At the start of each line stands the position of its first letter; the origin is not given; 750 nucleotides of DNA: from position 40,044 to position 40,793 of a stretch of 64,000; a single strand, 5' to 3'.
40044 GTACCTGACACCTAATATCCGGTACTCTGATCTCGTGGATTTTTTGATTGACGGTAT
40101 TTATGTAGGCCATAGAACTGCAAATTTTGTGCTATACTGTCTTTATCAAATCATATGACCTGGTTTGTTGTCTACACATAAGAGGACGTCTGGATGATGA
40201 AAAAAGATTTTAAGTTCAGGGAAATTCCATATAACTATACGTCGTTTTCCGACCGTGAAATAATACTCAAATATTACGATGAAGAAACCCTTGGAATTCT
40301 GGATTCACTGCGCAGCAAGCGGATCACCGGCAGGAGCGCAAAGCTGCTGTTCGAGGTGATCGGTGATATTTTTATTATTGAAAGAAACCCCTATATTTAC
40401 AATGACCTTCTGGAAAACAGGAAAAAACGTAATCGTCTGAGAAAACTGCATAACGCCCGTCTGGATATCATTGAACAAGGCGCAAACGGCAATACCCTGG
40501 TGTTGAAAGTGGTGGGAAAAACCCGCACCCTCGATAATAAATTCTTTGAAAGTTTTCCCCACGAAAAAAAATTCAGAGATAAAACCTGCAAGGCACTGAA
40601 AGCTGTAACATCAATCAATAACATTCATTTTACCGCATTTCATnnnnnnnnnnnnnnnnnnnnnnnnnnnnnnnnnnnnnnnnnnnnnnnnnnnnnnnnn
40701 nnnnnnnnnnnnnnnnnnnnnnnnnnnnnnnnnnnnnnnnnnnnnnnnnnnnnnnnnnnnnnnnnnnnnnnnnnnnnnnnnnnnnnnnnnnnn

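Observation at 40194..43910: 1238-aa FAD/Fe-S dehydrogenase fusion with unassigned N-terminal domain and about 300-aa internal insertion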

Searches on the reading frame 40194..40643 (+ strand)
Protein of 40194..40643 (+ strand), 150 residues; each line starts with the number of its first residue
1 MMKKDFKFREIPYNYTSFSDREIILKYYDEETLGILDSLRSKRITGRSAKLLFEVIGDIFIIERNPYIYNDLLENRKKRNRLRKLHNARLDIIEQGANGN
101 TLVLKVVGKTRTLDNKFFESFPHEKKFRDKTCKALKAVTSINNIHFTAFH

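Call 74: predict_structure(alignment_id=A2)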
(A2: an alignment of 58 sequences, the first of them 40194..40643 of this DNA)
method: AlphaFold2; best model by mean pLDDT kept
length: 150 residues; sequences in the alignment: 58
mean_pLDDT: 89.6   pTM: 0.82
mean pLDDT of the five models: 89.6, 89.1, 88.0, 87.8, 87.5
residues with pLDDT >= 90: 111; 70-90: 22; 50-70: 11; < 50: 6
segments of 3 or more residues with pLDDT < 50: 1-6
pLDDT, mean of each block of 10 residues (from residue 1): 50 73 94 91 79 95 94 97 98 93 96 98 97 97 92
secondary structure, 60 per line:
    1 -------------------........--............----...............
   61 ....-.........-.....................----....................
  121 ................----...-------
elements in order: H20-27 H30-41 H46-64 H66-74 H76-96 H101-136
